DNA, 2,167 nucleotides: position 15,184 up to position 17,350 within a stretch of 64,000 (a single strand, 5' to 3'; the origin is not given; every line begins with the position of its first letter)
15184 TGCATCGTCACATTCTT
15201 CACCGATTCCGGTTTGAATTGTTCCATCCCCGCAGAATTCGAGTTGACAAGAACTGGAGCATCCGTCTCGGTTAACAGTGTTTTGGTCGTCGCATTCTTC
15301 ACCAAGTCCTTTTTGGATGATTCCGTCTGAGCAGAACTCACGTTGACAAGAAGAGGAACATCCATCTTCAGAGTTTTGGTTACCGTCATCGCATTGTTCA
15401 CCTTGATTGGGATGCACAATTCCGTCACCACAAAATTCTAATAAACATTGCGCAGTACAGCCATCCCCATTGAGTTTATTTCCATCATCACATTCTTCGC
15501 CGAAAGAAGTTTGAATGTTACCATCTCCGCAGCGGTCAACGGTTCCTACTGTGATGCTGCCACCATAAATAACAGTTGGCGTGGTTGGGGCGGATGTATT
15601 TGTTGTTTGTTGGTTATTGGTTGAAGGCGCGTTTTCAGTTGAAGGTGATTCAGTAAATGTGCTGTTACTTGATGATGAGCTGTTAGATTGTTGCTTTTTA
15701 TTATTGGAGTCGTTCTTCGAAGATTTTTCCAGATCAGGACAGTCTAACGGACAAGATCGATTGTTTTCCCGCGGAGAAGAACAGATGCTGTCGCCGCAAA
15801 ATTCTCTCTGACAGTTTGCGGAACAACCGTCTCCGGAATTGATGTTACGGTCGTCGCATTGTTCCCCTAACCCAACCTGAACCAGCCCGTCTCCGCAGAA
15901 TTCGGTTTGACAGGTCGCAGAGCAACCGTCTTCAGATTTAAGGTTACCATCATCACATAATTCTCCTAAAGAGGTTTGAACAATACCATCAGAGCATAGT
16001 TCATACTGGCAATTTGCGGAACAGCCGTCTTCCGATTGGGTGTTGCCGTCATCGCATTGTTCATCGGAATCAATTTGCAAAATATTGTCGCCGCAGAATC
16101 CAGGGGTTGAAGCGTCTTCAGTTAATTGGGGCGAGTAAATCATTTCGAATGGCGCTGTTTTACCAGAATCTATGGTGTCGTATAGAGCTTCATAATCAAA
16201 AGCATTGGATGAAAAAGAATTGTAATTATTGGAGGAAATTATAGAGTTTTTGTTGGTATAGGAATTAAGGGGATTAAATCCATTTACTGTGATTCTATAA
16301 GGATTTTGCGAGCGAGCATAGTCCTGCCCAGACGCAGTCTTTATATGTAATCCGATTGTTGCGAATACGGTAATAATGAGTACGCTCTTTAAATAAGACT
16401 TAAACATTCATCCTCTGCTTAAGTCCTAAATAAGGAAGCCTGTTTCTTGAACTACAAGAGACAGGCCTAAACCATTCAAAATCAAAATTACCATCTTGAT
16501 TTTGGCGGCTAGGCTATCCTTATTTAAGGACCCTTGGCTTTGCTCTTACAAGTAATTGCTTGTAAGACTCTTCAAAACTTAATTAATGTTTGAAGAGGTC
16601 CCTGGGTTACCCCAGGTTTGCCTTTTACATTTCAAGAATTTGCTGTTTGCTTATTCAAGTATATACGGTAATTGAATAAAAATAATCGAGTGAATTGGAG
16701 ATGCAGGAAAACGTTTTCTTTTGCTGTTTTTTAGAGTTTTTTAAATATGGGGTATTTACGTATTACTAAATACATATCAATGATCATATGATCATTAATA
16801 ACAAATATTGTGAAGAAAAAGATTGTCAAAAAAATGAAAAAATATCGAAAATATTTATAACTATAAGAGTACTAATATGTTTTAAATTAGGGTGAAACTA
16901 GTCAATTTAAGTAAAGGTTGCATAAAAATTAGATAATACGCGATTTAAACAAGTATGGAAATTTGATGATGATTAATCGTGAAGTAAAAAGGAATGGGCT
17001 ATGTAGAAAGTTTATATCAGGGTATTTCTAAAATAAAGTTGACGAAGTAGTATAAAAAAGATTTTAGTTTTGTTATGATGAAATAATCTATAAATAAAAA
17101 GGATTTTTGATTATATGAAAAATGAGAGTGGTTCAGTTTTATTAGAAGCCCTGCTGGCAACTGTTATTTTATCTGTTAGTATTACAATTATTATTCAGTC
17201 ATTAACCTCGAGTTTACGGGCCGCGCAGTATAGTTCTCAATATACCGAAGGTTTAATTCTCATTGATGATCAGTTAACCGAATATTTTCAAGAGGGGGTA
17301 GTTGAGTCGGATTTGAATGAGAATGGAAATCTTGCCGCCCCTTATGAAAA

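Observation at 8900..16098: About 67 tandem cysteine-rich repeats (~290 Cys) form a 7-kb array in giant protein 1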

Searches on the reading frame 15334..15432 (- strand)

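Call 66: search_protein_families(library=ncbifam, proteins=[window:15334-15432:-], max_evalue=1)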
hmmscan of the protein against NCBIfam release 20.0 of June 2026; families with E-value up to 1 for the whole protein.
seq(33 aa): 1 family
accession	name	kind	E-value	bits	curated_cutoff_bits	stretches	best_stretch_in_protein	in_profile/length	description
TIGR02232.1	myxo_disulf_rpt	repeat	2.2e-12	46.5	20.8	1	1-32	4-33/38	cysteine-rich acidic repeat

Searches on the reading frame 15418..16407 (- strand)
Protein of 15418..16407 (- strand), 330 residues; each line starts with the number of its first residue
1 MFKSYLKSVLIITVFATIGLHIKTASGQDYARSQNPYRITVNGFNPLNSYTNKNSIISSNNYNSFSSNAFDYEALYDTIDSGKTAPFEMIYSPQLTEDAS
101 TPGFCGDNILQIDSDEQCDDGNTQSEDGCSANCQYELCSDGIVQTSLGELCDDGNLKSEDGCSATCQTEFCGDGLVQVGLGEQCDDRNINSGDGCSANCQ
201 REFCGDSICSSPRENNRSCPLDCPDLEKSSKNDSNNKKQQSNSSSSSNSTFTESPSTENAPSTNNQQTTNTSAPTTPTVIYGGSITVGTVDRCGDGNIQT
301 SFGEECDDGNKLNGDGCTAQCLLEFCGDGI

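Call 87: find_related_loci(query=window:15418-16407:-, collection=metagenome_contigs, flank=6000)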
Query window:15418-16407:- (330 aa) in metagenome_contigs; peptide patterns used: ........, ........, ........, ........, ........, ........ (x = any residue, [..] = any of these).
600 stretches matched a pattern (row limit reached: there are more); 426 encode a relative of the query (tblastn E <= 1e-3); the best 80 are kept; 80 distinct loci.
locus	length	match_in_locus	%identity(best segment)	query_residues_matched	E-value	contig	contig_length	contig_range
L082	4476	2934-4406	43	63-330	3e-40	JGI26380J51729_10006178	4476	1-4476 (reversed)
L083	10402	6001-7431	42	104-330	2e-38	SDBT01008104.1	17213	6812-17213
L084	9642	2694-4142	41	104-330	1e-37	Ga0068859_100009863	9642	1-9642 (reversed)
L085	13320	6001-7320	37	100-330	1e-36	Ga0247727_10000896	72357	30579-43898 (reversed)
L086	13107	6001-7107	41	104-330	1e-35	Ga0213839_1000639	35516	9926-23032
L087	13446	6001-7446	41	104-330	3e-35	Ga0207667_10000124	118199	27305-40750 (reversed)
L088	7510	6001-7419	37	73-330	3e-35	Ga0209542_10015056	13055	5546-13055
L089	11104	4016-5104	36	74-330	1e-33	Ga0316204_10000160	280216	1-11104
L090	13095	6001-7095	39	104-330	1e-33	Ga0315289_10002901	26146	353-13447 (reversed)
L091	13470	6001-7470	37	65-330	3e-33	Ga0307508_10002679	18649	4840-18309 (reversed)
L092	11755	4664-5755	43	78-330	4e-33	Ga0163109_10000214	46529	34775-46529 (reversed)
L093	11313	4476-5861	36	99-330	2e-32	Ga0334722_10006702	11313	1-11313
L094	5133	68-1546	40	104-330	2e-32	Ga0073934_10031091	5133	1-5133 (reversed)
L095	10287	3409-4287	36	99-330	8e-30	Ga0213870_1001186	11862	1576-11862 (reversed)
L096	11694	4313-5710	34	68-330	6e-30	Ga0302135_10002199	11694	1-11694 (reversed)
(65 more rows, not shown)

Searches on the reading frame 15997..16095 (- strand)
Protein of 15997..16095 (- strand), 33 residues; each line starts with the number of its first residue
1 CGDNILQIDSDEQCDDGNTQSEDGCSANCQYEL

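Call 32: search_protein_representatives(alignment_id=A1)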
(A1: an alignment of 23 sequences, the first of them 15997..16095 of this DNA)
Query: 23 sequences, 33 profile positions. Proteins with E-value up to 0.001 (for the whole library): 28806; up to 1e-10: 11967; up to 1e-30: 2574. The best 150 are listed.
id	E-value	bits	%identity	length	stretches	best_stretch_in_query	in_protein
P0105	0.0e+00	1242.6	-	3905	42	1-33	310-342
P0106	0.0e+00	1032.7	-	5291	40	1-33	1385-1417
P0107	2.3e-250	823.7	-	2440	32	1-31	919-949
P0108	1.7e-244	804.9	-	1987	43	1-32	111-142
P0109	3.5e-244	803.9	-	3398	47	1-31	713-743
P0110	9.1e-233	767.4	-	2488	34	1-32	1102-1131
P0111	2.4e-205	679.7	-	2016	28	1-33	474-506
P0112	1.6e-191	635.5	-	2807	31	1-32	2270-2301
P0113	8.5e-189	626.8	-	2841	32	1-32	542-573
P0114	3.6e-186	618.3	-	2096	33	1-32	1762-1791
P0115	1.7e-185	616.2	-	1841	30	4-33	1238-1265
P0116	9.3e-176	585.0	-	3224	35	10-32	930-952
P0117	5.4e-175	582.6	-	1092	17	1-32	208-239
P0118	1.2e-173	578.3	-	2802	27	1-32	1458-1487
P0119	1.6e-172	574.7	-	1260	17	1-33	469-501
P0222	1.4e-100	344.6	-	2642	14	1-33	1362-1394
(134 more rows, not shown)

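Call 55: search_solved_structures(query=A1, max_evalue=10, show_alignments=3)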
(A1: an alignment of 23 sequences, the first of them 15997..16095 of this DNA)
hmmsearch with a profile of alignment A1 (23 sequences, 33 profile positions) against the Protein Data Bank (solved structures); distinct sequences matched with E-value up to 10: 6.
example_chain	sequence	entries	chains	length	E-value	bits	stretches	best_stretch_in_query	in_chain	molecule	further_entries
8a7d_C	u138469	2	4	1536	1.9e-12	49.7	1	1-33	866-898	Pappalysin-1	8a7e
7y5n_C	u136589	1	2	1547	2e-12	49.7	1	1-33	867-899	Pappalysin-1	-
7ufg_A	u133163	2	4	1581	2.1e-12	49.6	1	1-33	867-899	Pappalysin-1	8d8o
8hgg_C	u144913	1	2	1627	2.2e-12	49.5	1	1-33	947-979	Pappalysin-1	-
7y5q_A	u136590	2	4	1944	3.5e-12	48.9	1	1-33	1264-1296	Maltose/maltodextrin-binding periplasmic protein,Pappalysin-1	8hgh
8sl1_A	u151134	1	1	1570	2.2e-09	40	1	1-32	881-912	Pappalysin-2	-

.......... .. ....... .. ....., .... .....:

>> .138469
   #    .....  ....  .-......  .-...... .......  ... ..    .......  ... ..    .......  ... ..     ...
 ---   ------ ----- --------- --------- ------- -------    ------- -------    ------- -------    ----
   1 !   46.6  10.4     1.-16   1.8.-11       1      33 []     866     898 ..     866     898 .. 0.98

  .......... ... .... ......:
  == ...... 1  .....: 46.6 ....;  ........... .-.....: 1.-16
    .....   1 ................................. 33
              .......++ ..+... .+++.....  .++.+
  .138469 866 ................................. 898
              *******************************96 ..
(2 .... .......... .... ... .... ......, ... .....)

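Call 67: find_encoding_contigs(protein=P0222, flank=10000, max_places=3)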
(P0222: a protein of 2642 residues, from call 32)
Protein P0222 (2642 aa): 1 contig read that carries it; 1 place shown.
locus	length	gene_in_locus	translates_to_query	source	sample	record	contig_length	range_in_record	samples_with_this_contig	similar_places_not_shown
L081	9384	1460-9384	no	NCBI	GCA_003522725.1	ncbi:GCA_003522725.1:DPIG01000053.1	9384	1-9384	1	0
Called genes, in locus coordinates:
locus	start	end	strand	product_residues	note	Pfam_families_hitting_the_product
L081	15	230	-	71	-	PF13560:HTH_31, PF12844:HTH_19, PF13413:HTH_25 (weak), PF13443:HTH_26, PF01381:HTH_3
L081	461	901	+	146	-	-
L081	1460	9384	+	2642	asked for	PF19077:Big_13 (faint), PF13750:Big_3_3 (faint), PF02494:HYR (faint), PF09136:Glucodextran_B, PF13948:DUF4215 (weak), PF00041:fn3, PF22842:Pel9A-like_beta_helix, PF05048:NosD (weak), +2 more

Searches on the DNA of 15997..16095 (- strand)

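Call 85: search_rna_families(source=L081, start=1, end=1600, threshold=evalue, max_evalue=1, show_alignments=1)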
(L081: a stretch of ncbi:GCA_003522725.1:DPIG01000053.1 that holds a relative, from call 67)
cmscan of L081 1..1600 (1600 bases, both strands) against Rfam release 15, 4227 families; matches with E-value up to 1: 2.
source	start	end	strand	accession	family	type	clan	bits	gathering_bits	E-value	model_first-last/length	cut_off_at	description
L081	1167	1308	-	RF01240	snR85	Gene; snRNA; snoRNA; HACA-box;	CL00024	19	37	0.98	1-180/180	no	Small nucleolar RNA snR85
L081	1123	1236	-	RF01478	rli47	Gene; sRNA;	-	13.1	200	0.92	1-508/508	no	Listeria sRNA rli47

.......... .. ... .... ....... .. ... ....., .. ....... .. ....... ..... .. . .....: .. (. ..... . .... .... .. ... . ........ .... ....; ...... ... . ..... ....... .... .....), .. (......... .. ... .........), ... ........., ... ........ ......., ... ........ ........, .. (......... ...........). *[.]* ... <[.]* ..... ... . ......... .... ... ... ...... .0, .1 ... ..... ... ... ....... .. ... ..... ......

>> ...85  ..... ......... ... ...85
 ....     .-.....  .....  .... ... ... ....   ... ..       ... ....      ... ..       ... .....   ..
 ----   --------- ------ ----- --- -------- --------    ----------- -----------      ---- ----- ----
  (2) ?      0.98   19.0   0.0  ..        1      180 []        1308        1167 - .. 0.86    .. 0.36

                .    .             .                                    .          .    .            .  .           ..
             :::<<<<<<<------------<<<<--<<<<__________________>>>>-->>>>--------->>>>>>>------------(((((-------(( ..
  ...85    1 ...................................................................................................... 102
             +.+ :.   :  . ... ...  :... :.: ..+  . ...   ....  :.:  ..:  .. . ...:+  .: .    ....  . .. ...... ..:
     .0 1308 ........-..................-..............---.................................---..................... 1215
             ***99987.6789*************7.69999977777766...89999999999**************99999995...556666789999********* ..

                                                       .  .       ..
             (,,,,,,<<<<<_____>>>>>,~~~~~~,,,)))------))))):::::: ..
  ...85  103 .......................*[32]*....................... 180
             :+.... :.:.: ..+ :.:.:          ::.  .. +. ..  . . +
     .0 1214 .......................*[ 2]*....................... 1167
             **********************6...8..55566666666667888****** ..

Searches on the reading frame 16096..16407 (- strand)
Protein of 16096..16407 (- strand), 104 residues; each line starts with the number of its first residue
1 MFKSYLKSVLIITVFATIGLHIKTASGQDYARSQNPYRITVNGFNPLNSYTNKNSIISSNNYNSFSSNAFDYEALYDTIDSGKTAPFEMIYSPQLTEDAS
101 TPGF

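Call 49: search_protein_families(library=pfam, proteins=[window:16096-16407:-], max_evalue=1)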
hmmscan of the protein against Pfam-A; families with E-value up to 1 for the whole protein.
window:16096-16407:- (104 aa): 1 family
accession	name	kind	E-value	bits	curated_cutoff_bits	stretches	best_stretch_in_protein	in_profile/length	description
PF20164.4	GspA_SrpA_N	-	0.011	16.6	27.4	1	29-65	57-89/117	GspA/SrpA SigLec-like domain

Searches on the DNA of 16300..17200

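Call 76: search_rna_families(source=window, start=16300, end=17200, threshold=evalue, max_evalue=1)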
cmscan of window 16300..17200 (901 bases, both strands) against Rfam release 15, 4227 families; matches with E-value up to 1: 1.
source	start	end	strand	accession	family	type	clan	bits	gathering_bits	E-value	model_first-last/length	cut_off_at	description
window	16500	16631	-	RF03167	c-di-GMP-I-GGC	Cis-reg; riboswitch;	CL00126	33.1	59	8.9e-06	1-80/80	no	c-di-GMP-I-GGC riboswitch aptamer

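Call 78: search_rna_families(source=window, start=16400, end=16750, threshold=evalue, max_evalue=10, show_alignments=3)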
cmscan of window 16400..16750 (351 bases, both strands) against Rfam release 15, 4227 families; matches with E-value up to 10: 5.
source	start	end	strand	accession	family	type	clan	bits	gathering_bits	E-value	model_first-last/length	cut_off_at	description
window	16500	16631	-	RF03167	c-di-GMP-I-GGC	Cis-reg; riboswitch;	CL00126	33.1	59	3.4e-06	1-80/80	no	c-di-GMP-I-GGC riboswitch aptamer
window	16426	16535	+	RF02316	TtnuHACA9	Gene; snRNA; snoRNA; HACA-box;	-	19.8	100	0.73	1-135/135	no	Tetrahymena snoRNA TtnuHACA9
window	16433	16470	+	RF03904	MIR7991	Gene; miRNA;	-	16.2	58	1.3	1-47/47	no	MIR7991 microRNA precursor family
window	16521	16597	+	RF02983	Fibrobacter-1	Gene; sRNA;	-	15.5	77.9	1.3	1-102/102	no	Fibrobacter-1 RNA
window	16705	16724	+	RF00489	ctRNA_p42d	Gene; antisense;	-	15.2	50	1.9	1-46/46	no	ctRNA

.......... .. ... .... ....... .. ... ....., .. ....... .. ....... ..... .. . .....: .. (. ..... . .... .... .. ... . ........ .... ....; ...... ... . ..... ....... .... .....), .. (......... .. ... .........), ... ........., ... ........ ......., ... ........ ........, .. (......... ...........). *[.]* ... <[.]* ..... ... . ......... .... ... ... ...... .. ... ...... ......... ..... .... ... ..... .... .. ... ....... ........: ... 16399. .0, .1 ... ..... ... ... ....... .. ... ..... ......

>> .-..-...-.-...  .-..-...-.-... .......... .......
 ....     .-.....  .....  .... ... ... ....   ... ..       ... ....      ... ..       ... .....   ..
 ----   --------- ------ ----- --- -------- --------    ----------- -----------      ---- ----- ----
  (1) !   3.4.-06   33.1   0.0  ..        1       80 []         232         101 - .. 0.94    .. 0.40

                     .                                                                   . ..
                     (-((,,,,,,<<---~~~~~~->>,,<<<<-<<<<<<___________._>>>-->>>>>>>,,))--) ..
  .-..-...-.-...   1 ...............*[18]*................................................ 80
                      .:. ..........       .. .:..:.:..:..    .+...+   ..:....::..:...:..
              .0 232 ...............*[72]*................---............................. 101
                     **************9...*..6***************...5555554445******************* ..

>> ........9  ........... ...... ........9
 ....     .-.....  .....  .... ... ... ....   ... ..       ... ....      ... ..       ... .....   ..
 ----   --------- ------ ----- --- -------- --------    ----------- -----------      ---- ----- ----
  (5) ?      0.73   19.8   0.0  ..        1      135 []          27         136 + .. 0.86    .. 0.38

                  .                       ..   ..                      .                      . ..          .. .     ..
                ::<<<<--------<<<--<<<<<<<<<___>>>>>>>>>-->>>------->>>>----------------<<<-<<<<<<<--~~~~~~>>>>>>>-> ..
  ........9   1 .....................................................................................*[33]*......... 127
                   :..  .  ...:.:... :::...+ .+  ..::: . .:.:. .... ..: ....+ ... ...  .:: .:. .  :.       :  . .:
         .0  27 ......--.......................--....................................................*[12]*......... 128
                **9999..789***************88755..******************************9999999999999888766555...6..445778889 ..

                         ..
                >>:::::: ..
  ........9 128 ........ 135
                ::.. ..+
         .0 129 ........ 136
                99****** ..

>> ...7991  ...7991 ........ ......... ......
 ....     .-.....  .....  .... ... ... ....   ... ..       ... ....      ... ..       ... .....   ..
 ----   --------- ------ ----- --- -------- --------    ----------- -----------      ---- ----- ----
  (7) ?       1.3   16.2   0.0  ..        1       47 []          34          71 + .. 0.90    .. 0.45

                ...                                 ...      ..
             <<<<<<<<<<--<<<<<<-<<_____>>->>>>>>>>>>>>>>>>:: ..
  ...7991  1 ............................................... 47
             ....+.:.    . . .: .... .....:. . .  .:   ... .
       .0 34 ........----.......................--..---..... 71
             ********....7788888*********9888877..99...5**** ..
